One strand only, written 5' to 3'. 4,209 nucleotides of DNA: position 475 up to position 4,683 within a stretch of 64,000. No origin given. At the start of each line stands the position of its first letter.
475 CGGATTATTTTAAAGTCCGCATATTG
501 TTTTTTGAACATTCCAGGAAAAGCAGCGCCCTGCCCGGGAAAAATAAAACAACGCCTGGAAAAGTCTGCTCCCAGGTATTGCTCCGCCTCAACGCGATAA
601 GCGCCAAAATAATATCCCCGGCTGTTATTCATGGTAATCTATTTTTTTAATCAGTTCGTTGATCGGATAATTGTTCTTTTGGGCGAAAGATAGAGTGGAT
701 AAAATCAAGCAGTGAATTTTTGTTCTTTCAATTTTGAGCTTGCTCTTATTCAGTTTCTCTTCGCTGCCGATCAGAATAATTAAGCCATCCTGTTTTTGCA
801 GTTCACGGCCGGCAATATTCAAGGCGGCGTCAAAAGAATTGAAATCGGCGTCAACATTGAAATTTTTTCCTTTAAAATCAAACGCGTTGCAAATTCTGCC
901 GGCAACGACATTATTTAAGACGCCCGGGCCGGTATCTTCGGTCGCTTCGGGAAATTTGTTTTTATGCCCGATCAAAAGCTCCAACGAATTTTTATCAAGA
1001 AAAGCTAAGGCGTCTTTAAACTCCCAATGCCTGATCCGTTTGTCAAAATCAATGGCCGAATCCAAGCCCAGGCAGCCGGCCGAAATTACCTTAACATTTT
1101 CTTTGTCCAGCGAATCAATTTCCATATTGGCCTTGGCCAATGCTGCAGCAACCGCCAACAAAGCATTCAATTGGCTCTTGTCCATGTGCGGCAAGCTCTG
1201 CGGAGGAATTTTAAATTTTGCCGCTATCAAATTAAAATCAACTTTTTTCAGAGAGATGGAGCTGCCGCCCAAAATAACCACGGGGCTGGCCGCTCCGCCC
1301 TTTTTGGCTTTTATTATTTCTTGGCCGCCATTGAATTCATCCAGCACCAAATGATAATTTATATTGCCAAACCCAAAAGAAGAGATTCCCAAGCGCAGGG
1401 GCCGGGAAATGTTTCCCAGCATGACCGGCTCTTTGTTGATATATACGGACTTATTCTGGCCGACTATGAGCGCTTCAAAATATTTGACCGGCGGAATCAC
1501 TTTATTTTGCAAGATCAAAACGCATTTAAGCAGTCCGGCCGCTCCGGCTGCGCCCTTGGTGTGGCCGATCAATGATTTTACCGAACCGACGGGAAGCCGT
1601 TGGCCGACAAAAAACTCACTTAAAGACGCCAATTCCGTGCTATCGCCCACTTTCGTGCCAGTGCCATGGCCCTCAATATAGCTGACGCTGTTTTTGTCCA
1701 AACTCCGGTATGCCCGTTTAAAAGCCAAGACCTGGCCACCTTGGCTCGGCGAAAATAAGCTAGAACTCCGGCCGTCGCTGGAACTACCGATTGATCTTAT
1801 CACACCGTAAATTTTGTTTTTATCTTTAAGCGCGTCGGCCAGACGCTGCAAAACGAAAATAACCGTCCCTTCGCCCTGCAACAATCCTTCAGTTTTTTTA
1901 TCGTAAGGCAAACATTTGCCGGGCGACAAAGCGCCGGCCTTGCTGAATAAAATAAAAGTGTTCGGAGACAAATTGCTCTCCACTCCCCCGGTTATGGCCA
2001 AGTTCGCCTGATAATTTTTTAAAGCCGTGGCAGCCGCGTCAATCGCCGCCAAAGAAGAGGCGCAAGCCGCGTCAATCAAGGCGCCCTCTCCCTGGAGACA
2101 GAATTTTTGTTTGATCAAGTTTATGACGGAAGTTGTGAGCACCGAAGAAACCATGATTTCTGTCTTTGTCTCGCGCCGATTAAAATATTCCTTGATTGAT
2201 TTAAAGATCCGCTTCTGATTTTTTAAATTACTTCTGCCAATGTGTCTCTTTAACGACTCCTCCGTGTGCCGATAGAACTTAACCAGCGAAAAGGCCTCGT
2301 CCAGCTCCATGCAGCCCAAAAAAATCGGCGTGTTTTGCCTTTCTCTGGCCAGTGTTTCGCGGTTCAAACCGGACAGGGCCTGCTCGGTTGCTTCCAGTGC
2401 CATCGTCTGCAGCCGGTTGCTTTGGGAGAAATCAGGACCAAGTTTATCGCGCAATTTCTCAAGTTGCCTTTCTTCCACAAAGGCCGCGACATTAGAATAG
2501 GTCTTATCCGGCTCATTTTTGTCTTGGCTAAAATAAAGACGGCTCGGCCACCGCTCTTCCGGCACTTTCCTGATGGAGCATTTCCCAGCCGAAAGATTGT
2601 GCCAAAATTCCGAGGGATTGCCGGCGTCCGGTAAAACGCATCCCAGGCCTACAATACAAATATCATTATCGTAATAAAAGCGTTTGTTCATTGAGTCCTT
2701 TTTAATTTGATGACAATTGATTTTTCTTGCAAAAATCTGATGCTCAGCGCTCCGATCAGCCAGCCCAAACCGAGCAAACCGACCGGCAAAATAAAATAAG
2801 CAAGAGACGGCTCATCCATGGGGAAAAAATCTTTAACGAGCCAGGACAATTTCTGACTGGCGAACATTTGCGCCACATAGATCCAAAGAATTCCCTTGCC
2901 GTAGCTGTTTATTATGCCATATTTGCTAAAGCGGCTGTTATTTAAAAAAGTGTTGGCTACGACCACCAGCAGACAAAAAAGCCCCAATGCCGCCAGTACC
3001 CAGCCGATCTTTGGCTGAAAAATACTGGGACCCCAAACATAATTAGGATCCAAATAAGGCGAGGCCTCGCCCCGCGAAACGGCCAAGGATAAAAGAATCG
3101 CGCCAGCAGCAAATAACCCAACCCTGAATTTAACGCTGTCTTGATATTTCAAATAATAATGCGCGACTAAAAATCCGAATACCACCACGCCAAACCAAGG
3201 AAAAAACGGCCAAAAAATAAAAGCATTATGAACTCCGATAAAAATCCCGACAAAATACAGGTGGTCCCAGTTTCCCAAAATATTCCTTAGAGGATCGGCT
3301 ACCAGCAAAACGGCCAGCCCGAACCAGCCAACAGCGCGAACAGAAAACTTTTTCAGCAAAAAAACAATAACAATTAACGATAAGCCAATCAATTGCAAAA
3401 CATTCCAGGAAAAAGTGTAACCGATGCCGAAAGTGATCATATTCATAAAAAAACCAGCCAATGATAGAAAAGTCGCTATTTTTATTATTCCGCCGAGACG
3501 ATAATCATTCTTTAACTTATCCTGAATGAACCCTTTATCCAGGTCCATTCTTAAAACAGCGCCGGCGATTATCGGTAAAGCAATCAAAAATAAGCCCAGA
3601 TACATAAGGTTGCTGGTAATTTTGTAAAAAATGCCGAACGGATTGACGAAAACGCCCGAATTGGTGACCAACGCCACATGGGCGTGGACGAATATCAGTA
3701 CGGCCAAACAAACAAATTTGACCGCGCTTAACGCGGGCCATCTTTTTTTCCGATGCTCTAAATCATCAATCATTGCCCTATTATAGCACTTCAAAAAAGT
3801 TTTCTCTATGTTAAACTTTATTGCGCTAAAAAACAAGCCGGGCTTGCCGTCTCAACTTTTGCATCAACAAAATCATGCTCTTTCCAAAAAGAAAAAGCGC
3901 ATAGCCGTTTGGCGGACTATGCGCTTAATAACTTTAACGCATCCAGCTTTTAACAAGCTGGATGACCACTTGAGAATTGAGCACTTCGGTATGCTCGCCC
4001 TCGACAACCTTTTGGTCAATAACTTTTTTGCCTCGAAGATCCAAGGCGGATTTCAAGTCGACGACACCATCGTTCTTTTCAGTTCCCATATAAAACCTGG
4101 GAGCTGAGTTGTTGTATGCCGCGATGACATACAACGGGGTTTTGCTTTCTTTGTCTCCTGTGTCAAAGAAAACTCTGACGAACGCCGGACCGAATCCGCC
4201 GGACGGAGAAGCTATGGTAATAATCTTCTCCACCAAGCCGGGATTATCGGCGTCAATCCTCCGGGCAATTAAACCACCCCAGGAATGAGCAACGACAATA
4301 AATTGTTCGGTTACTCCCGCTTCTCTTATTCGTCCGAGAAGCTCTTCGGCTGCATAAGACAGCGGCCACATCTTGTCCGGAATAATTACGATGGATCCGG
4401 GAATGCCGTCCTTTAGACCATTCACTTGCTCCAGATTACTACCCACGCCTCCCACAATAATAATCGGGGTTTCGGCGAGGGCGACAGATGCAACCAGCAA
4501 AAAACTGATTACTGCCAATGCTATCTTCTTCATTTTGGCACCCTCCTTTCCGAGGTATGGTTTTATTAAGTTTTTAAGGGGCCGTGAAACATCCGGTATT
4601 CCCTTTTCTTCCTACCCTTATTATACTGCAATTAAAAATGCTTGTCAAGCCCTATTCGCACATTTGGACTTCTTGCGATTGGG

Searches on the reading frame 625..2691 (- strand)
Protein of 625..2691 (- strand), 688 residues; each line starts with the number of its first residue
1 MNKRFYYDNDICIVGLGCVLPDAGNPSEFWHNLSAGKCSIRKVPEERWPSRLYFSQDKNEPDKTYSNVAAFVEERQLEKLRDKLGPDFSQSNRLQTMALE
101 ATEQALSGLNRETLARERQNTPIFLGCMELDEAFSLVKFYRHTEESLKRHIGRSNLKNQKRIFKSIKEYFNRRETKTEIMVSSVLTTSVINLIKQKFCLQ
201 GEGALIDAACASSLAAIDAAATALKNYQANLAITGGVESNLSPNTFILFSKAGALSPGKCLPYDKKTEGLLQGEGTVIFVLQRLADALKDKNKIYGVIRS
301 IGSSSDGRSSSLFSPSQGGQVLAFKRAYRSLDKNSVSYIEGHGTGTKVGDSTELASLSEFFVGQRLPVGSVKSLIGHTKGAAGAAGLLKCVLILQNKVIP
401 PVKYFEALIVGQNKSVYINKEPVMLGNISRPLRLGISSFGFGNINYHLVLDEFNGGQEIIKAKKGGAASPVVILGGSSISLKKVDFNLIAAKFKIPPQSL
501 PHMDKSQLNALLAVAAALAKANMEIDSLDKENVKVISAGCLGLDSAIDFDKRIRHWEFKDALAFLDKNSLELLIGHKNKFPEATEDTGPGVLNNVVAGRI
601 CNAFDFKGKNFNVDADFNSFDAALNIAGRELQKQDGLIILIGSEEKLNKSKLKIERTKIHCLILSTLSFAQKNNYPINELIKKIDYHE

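Call 34: search_protein_families(library=pfam, proteins=[window:625-2691:-], max_evalue=0.001)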
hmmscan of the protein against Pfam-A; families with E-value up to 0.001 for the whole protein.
window:625-2691:- (688 aa): 3 families
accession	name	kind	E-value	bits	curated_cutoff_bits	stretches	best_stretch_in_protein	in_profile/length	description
PF00109.32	ketoacyl-synt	-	6.7e-53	180.3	20.8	2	9-287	2-252/252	Beta-ketoacyl synthase, N-terminal domain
PF02801.28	Ketoacyl-synt_C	-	3.1e-31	108.3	20.8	1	295-402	1-115/119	Beta-ketoacyl synthase, C-terminal domain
PF16197.11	KAsynt_C_assoc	-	0.00069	20.4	33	0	429-463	26-56/111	Ketoacyl-synthetase C-terminal extension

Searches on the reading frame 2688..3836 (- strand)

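Call 34: search_protein_families(library=pfam, proteins=[window:2688-3836:-], max_evalue=0.001)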
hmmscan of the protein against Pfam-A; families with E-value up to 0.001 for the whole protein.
window:2688-3836:- (382 aa): 1 family
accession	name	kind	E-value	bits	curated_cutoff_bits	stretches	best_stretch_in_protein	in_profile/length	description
PF07786.18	HGSNAT_cat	-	6.9e-06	26.2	22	1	34-239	3-194/222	Heparan-alpha-glucosaminide N-acetyltransferase, catalytic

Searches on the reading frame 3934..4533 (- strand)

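Call 34: search_protein_families(library=pfam, proteins=[window:3934-4533:-], max_evalue=0.001)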
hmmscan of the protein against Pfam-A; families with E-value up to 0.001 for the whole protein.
window:3934-4533:- (199 aa): 3 families
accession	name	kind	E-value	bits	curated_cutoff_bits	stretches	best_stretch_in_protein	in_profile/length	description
PF00561.26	Abhydrolase_1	-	7.9e-06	26.1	25.8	1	62-111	56-106/245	alpha/beta hydrolase fold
PF12697.13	Abhydrolase_6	-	4.7e-05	24.6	26.3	1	63-152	52-135/217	Alpha/beta hydrolase family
PF07819.20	PGAP1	-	0.00029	21.1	24.3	1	74-111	89-129/233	PGAP1-like alpha/beta domain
